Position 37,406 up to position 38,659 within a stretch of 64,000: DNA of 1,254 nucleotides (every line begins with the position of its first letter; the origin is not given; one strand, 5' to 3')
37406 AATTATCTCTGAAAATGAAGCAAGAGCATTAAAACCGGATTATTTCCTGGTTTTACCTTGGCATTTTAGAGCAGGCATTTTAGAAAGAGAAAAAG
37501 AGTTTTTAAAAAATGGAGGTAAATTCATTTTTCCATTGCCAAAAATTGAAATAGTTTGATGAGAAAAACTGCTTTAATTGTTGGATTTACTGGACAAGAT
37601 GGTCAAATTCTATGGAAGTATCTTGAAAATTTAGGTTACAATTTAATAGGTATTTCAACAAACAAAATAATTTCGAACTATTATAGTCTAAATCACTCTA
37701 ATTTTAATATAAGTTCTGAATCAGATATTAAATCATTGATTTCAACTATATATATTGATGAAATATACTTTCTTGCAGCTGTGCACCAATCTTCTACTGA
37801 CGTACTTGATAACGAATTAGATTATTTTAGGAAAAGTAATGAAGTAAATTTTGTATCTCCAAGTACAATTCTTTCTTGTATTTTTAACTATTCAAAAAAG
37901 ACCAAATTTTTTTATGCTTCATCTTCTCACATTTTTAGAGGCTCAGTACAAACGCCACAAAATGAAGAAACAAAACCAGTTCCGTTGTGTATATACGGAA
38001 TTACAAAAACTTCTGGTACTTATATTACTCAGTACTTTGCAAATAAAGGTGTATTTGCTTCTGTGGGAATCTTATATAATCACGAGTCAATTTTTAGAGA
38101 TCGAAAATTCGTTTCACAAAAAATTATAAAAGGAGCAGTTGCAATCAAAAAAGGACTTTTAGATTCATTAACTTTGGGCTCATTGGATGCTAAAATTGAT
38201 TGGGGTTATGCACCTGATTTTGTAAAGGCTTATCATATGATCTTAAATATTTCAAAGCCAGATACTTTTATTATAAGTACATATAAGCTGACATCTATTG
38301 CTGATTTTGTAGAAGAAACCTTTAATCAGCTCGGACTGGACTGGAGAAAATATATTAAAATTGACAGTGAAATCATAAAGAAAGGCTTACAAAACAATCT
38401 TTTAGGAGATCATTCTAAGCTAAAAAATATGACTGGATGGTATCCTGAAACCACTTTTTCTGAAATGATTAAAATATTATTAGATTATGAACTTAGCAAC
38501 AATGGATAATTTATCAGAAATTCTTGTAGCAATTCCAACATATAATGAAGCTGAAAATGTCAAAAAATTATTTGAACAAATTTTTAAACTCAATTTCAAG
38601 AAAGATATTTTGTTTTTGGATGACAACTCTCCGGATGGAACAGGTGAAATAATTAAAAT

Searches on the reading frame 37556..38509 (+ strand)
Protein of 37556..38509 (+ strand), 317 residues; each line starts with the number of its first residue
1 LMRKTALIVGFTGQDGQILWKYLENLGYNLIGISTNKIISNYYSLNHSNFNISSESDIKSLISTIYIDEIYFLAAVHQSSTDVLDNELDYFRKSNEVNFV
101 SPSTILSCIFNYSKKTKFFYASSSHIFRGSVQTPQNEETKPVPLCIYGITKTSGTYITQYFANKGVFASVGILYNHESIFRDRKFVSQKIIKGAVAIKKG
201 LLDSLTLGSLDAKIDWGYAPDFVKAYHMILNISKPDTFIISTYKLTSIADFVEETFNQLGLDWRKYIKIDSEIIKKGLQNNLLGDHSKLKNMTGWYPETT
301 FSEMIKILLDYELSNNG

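Call 6: search_protein_families(library=pfam, proteins=[window:37556-38509:+], max_evalue=0.01)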
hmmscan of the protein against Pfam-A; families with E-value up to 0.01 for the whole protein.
window:37556-38509:+ (317 aa): 3 families
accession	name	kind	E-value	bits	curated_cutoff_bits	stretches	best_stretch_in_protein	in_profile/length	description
PF16363.11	GDP_Man_Dehyd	-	8.1e-55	187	27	1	7-306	1-330/332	GDP-mannose 4,6 dehydratase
PF01370.27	Epimerase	-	6.4e-30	104.8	20.9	1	6-232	1-227/240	NAD dependent epimerase/dehydratase family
PF04321.23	RmlD_sub_bind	-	3.3e-08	33.4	27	1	7-174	4-152/287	RmlD substrate binding domain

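Call 11: search_solved_structures(query=window:37556-38509:+, max_evalue=0.001)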
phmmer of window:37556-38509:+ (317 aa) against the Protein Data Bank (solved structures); distinct sequences matched with E-value up to 0.001: 18.
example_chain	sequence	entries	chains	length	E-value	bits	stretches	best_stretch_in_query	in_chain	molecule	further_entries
1n7g_A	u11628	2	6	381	2.8e-47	164.7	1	3-313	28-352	GDP-D-mannose-4,6-dehydratase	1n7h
1rpn_A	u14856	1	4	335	1.8e-44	155.5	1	2-313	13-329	GDP-mannose 4,6-dehydratase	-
2z1m_A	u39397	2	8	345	2.7e-40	141.8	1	2-313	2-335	GDP-D-mannose dehydratase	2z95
1db3_A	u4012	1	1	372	1.4e-35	126.3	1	4-264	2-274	GDP-MANNOSE 4,6-DEHYDRATASE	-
5uzh_A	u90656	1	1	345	1.5e-35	126.2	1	4-309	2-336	NafoA.00085.b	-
6gpj_A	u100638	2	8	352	1.9e-33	119.3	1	2-307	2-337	GDP-mannose 4,6 dehydratase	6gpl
6gpk_A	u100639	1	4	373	2.5e-33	118.9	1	2-307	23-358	GDP-mannose 4,6 dehydratase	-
1t2a_A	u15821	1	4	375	2.9e-33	118.7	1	2-307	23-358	GDP-mannose 4,6 dehydratase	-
6q94_B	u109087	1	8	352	6.3e-33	117.6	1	2-307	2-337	GDP-mannose 4,6 dehydratase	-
7kf3_A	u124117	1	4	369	6.5e-33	117.5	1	2-309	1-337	GDP-mannose 4,6-dehydratase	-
5in4_A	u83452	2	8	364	9.6e-33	117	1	3-307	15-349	GDP-mannose 4,6 dehydratase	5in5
2pk3_A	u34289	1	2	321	5.4e-11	45.6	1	5-311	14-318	GDP-6-deoxy-D-lyxo-4-hexulose reductase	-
7us5_A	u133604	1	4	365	9.6e-09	38.2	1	1-311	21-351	GDP-D-GLYCERO-D-MANNO-HEPTOSE 4,6-DEHYDRATASE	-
6x3b_A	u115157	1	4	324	4.1e-08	36.1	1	95-312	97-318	GDP-6-deoxy-D-mannose reductase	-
4zrm_A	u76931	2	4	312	1.4e-06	31.1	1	8-311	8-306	UDP-glucose 4-epimerase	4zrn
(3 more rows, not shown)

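Call 39: search_protein_families(library=ncbifam, proteins=[window:37556-38509:+], max_evalue=0.0001)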
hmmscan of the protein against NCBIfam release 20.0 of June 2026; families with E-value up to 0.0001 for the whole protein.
window:37556-38509:+ (317 aa): 5 families
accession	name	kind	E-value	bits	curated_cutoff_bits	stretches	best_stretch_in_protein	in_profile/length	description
TIGR01472.1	gmd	equivalog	1.3e-52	179.1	415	1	4-314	1-340/342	GDP-mannose 4,6-dehydratase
TIGR01181.1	dTDP_gluc_dehyt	equivalog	1.6e-07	30.8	365.1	1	47-315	54-314/321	dTDP-glucose 4,6-dehydratase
TIGR01214.1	rmlD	equivalog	6.8e-07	28.7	224.05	1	26-186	11-160/285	dTDP-4-dehydrorhamnose reductase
NF043036.1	ErythonDh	equivalog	1e-06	28.2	325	1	46-166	55-168/321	D-erythronate dehydrogenase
TIGR01179.1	galE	equivalog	2.4e-06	26.6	262.3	0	41-159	45-157/332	UDP-glucose 4-epimerase GalE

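Call 64: find_homologous_proteins(query=window:37556-38509:+, max_evalue=1e-30)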
Query window:37556-38509:+ (317 aa): 1451 proteins with E <= 1e-30 among 3090 candidates; the best 120 are listed.
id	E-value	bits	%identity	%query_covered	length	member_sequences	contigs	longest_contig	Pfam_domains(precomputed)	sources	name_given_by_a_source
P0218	4.8e-206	701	100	100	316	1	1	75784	PF04321.24,PF16363.12,PF01370.28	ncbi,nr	ncbi:MAG: GDP-mannose 4,6-dehydratase [Bacteroidota bacterium]|nr:GDP-mannose 4,6-dehydratase [Bacte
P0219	1.3e-86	309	48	98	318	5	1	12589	PF04321.24,PF16363.12,PF01370.28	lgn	-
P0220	3.7e-84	301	49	98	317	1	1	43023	PF04321.24,PF16363.12,PF01370.28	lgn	-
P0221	5.5e-84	300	48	97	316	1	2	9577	PF04321.24,PF16363.12,PF01370.28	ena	-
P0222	6.8e-84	300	49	98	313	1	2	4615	PF04321.24,PF16363.12,PF01370.28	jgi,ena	jgi:GDPmannose 4,6-dehydratase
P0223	8.6e-84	299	49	98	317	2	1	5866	PF04321.24,PF16363.12,PF01370.28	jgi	jgi:GDPmannose 4,6-dehydratase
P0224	2.7e-83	298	49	98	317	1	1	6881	PF04321.24,PF16363.12,PF01370.28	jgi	-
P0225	3.5e-83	297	48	98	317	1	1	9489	PF04321.24,PF16363.12,PF01370.28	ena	-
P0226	7.3e-83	296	48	98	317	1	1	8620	PF04321.24,PF16363.12,PF01370.28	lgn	-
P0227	8.7e-83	296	49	97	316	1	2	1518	PF04321.24,PF16363.12,PF01370.28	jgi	-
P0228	9.5e-83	296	48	98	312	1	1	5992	PF04321.24,PF16363.12,PF01370.28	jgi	jgi:GDPmannose 4,6-dehydratase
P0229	1.7e-82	295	49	98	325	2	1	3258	PF04321.24,PF16363.12,PF01370.28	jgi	jgi:GDPmannose 4,6-dehydratase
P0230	1.9e-82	295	48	98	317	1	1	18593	PF04321.24,PF16363.12,PF01370.28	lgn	-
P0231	2.5e-82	295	47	98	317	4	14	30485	PF04321.24,PF16363.12,PF01370.28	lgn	-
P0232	2.6e-82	295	45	98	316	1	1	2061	PF04321.24,PF16363.12,PF01370.28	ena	-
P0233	2.7e-82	295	48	98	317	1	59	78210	PF04321.24,PF16363.12,PF01370.28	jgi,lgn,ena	jgi:GDPmannose 4,6-dehydratase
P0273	2.4e-78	282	45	98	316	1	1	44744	PF04321.24,PF16363.12,PF01370.28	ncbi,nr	ncbi:MAG: GDP-mannose 4,6-dehydratase [Vicingus serpentipes]|nr:GDP-mannose 4,6-dehydratase [Vicingu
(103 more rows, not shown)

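Call 65: find_encoding_contigs(protein=P0233, flank=8000, max_places=2)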
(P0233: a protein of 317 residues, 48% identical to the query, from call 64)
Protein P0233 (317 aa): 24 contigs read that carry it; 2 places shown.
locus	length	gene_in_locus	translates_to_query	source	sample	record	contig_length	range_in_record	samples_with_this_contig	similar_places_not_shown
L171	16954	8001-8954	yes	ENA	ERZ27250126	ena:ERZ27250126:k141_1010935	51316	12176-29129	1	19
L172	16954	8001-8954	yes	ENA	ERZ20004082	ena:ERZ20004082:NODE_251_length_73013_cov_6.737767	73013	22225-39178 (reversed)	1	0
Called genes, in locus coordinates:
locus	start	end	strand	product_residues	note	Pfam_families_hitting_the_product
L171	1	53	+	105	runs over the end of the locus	PF11950:DUF3467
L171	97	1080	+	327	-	PF01040:UbiA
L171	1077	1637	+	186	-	PF02545:Maf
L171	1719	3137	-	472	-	PF03739:LptF_LptG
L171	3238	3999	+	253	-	PF00535:Glycos_transf_2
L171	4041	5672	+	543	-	PF00171:Aldedh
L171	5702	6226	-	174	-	PF13580:SIS_2, PF01380:SIS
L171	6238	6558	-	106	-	-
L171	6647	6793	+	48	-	-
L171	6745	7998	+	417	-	PF08421:Methyltransf_13, PF13489:Methyltransf_23, PF08484:Methyltransf_14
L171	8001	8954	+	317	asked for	PF01370:Epimerase, PF04321:RmlD_sub_bind, PF16363:GDP_Man_Dehyd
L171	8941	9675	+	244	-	PF00535:Glycos_transf_2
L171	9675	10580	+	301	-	PF13489:Methyltransf_23, PF08241:Methyltransf_11, PF08242:Methyltransf_12, PF13649:Methyltransf_25, PF13847:Methyltransf_31 (faint)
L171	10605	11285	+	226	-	PF01209:Ubie_methyltran (weak), PF13489:Methyltransf_23 (weak), PF02353:CMAS (weak), PF13847:Methyltransf_31, PF08241:Methyltransf_11, PF08242:Methyltransf_12, PF13649:Methyltransf_25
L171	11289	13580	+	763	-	PF13181:TPR_8 (faint), PF13432:TPR_16 (faint), PF25062:ARM_TT21_N (weak), PF13174:TPR_6 (faint), PF13431:TPR_17 (faint), PF00515:TPR_1 (weak), PF07719:TPR_2 (weak), PF13414:TPR_11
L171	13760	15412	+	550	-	PF13231:PMT_2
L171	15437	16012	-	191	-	PF01195:Pept_tRNA_hydro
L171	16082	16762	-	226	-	PF01386:Ribosomal_L25p, PF14693:Ribosomal_TL5_C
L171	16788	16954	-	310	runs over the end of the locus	PF13793:Pribosyltran_N, PF00156:Pribosyltran, PF14572:Pribosyl_synth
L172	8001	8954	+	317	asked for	PF01370:Epimerase, PF04321:RmlD_sub_bind, PF16363:GDP_Man_Dehyd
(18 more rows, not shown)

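Call 66: find_encoding_contigs(protein=P0220, flank=8000, max_places=1)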
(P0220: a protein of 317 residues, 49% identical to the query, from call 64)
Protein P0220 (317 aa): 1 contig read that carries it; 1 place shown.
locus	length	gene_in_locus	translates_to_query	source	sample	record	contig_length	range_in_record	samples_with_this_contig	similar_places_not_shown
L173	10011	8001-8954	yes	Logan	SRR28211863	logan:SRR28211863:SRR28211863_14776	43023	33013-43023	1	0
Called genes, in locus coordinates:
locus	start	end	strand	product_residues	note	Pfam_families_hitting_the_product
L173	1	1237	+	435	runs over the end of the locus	PF00275:EPSP_synthase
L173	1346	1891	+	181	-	PF00578:AhpC-TSA, PF08534:Redoxin, PF00085:Thioredoxin, PF13905:Thioredoxin_8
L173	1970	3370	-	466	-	PF03739:LptF_LptG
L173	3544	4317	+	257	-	PF00535:Glycos_transf_2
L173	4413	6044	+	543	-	PF00171:Aldedh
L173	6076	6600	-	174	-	PF13580:SIS_2, PF01380:SIS (weak)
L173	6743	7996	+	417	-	PF08421:Methyltransf_13, PF13489:Methyltransf_23, PF08484:Methyltransf_14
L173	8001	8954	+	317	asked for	PF01370:Epimerase, PF04321:RmlD_sub_bind, PF16363:GDP_Man_Dehyd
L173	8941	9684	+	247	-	PF00535:Glycos_transf_2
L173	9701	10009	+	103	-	?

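Call 67: find_encoding_contigs(protein=P0273, flank=8000, max_places=1)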
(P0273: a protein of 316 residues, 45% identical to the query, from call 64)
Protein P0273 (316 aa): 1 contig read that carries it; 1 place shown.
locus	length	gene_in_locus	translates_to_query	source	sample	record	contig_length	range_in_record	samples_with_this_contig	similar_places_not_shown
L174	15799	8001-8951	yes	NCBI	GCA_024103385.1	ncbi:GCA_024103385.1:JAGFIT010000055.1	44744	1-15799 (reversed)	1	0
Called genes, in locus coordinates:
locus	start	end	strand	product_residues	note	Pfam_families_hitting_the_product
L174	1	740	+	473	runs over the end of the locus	PF03559:Hexose_dehydrat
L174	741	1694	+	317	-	PF01408:GFO_IDH_MocA, PF02894:GFO_IDH_MocA_C (weak), PF22725:GFO_IDH_MocA_C3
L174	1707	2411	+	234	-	PF01209:Ubie_methyltran, PF13489:Methyltransf_23, PF05175:MTS (weak), PF13847:Methyltransf_31, PF08241:Methyltransf_11, PF08242:Methyltransf_12, PF13649:Methyltransf_25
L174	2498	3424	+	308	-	PF00535:Glycos_transf_2, PF10111:Glyco_tranf_2_2 (weak)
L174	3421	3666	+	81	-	-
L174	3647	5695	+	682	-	PF13181:TPR_8 (faint), PF13424:TPR_12 (weak), PF07719:TPR_2 (faint), PF13424:TPR_12, PF00515:TPR_1 (weak), PF13374:TPR_10 (weak), PF13424:TPR_12, PF07228:SpoIIE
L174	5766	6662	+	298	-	PF01073:3Beta_HSD (weak), PF01370:Epimerase, PF04321:RmlD_sub_bind, PF07993:NAD_binding_4 (faint), PF16363:GDP_Man_Dehyd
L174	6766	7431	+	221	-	PF08421:Methyltransf_13, PF13489:Methyltransf_23 (weak)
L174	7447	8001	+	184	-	PF08484:Methyltransf_14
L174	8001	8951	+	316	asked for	PF01370:Epimerase, PF04321:RmlD_sub_bind, PF16363:GDP_Man_Dehyd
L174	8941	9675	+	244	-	PF00535:Glycos_transf_2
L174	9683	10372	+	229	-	PF13489:Methyltransf_23, PF02353:CMAS (weak), PF13847:Methyltransf_31, PF08241:Methyltransf_11, PF08242:Methyltransf_12, PF13649:Methyltransf_25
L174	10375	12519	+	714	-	PF13432:TPR_16 (faint), PF00515:TPR_1 (faint), PF14559:TPR_19 (faint), PF07719:TPR_2 (faint), PF12895:ANAPC3 (faint), PF13181:TPR_8 (faint), PF13424:TPR_12 (faint), PF23914:TPR_CcmH_CycH, +4 more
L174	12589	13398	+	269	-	PF13525:YfiO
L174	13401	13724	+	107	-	PF01192:RNA_pol_Rpb6 (weak)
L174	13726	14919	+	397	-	PF02441:Flavoprotein, PF04127:DFP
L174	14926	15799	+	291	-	PF16119:DUF4835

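Call 69: search_protein_families(library=ncbifam, proteins=[L171:5702-6226:-, L171:3238-3999:+, L171:4041-5672:+, L171:8941-9675:+, L171:13760-15412:+], max_evalue=0.00001)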
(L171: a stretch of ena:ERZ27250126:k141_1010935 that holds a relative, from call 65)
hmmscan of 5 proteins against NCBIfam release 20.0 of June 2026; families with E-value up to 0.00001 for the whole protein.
L171:5702-6226:- (174 aa): 11 families
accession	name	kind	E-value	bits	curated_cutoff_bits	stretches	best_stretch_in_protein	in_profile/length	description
TIGR00441.1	gmhA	equivalog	3.2e-23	82.5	209.45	1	29-170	5-151/154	D-sedoheptulose 7-phosphate isomerase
NF001628.0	PRK00414.1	equivalog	2.1e-21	76.4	265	1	20-169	29-183/192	D-sedoheptulose 7-phosphate isomerase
NF010546.0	PRK13936.1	equivalog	8.5e-21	74.6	276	1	18-171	26-187/197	phosphoheptose isomerase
NF010547.0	PRK13938.1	equivalog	1.2e-14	54.4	320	1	33-170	43-185/196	D-sedoheptulose 7-phosphate isomerase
TIGR03127.2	RuMP_HxlB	equivalog_domain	3.6e-12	46.5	160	1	90-152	65-126/178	6-phospho-3-hexuloisomerase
NF040776.2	AlsR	equivalog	4.6e-12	45.5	400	1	24-153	118-231/279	transcriptional repressor AlsR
NF041755.1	RuMP_HxlAB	equivalog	2e-11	43.5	500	1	89-151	280-341/391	bifunctional 3-hexulose-6-phosphate synthase/6-phospho-3-hexuloisomerase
NF008458.0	PRK11337.1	equivalog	2.9e-08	33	378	1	24-149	130-239/293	MurR/RpiR family transcriptional regulator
NF008138.0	PRK10886.1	equivalog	2.8e-07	30.4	352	1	30-165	36-179/196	DnaA initiator-associating protein DiaA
NF008590.0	PRK11557.1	equivalog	3.5e-07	29.9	355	1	24-141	121-222/282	MurR/RpiR family transcriptional regulator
NF010701.0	PRK14101.1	equivalog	1.2e-06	27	920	1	23-167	456-581/638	bifunctional transcriptional regulator/glucokinase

L171:3238-3999:+ (253 aa): 5 families
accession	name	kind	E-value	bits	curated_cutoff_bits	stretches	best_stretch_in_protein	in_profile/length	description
NF058614.1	PPMAGASynPpgS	equivalog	2.7e-12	46.6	370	1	8-206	3-198/226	polyprenyl-phospho-N-acetylgalactosaminyl synthase PpgS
TIGR04182.1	glyco_TIGR04182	equivalog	2.4e-11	43.6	325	1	7-200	2-186/293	S-layer glycoprotein N-glycosyltransferase AglJ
NF041391.1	DPhHxTase_Halo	equivalog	2e-10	40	375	1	14-173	4-155/213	dolichyl-phosphate hexose transferase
NF047588.1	GlcsyltransPgfSStrep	equivalog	5.7e-06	25.8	500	1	6-223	2-215/308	glycosyltransferase PgfS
NF010496.0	PRK13915.1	equivalog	6.8e-06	25.4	262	1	4-62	30-93/307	glucosyl-3-phosphoglycerate synthase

L171:4041-5672:+ (543 aa): 39 families (the best 25 are shown)
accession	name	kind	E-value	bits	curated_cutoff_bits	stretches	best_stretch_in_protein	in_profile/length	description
TIGR01236.1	D1pyr5carbox1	equivalog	3.6e-243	808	613.6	1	12-540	1-532/533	L-glutamate gamma-semialdehyde dehydrogenase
NF002852.0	PRK03137.1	subfamily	1.3e-107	360.8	648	1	9-529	3-514/514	L-glutamate gamma-semialdehyde dehydrogenase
TIGR01237.1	D1pyr5carbox2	equivalog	7.5e-96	321.9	659.65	1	32-529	21-511/511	L-glutamate gamma-semialdehyde dehydrogenase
NF008869.0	PRK11904.1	equivalog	1.7e-74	251.3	747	1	26-528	537-1027/1042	bifunctional proline dehydrogenase/L-glutamate gamma-semialdehyde dehydrogenase PutA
TIGR01238.1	D1pyr5carbox3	equivalog_domain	2.4e-68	230.9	485.2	1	28-521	23-497/500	L-glutamate gamma-semialdehyde dehydrogenase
NF008772.0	PRK11809.1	equivalog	1.8e-62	211.4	1750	1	50-523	653-1110/1318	trifunctional transcriptional regulator/proline dehydrogenase/L-glutamate gamma-semialdehyde dehydrogenase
NF006916.0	PRK09407.1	equivalog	1.7e-61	208.4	521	1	50-528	28-493/526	succinic semialdehyde dehydrogenase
NF042993.1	AlphKGSA_gudD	equivalog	2.2e-60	204.8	770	1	53-509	16-462/481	alpha-ketoglutaric semialdehyde dehydrogenase GucD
NF052305.1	DioxValDhHalo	equivalog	5.6e-59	200.3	750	1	51-507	15-460/483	2,5-dioxovalerate dehydrogenase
NF010000.0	PRK13473.1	subfamily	3.1e-56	191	615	1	46-523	6-468/475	aminobutyraldehyde dehydrogenase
TIGR01804.1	BADH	equivalog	3.8e-56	190.5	668.6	1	54-511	11-456/467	betaine-aldehyde dehydrogenase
TIGR02299.1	HpaE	equivalog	4.2e-55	187.2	638.35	1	47-512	5-462/488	5-carboxymethyl-2-hydroxymuconate semialdehyde dehydrogenase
NF009725.0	PRK13252.1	equivalog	9.9e-52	176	593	1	45-520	9-472/488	betaine-aldehyde dehydrogenase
TIGR03216.1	OH_muco_semi_DH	equivalog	4.8e-51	173.8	693.25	1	46-511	4-464/481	2-hydroxymuconic semialdehyde dehydrogenase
NF045735.1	PaDhStyDPseudo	equivalog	2.5e-50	171.5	850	1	45-511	5-466/483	phenylacetaldehyde dehydrogenase StyD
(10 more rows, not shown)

L171:8941-9675:+ (244 aa): 6 families
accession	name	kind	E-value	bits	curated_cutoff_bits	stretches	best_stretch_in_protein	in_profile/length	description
NF047588.1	GlcsyltransPgfSStrep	equivalog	1.6e-13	50.6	500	1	8-221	5-211/308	glycosyltransferase PgfS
NF058614.1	PPMAGASynPpgS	equivalog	3.8e-10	39.6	370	1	7-214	3-205/226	polyprenyl-phospho-N-acetylgalactosaminyl synthase PpgS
TIGR04182.1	glyco_TIGR04182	equivalog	1.6e-09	37.6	325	1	7-133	3-121/293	S-layer glycoprotein N-glycosyltransferase AglJ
TIGR03937.1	PgaC_IcaA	equivalog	3.7e-09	36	422.3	1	7-98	48-137/407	poly-beta-1,6-N-acetyl-D-glucosamine synthase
TIGR01556.1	rhamnosyltran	subfamily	1.8e-06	27.3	200.55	1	12-178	2-165/281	rhamnosyltransferase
NF007986.1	PRK10714.1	equivalog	1.8e-06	27.2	529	1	7-216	9-211/316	undecaprenyl-phosphate 4-deoxy-4-formamido-L-arabinose transferase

L171:13760-15412:+ (550 aa): 0 families
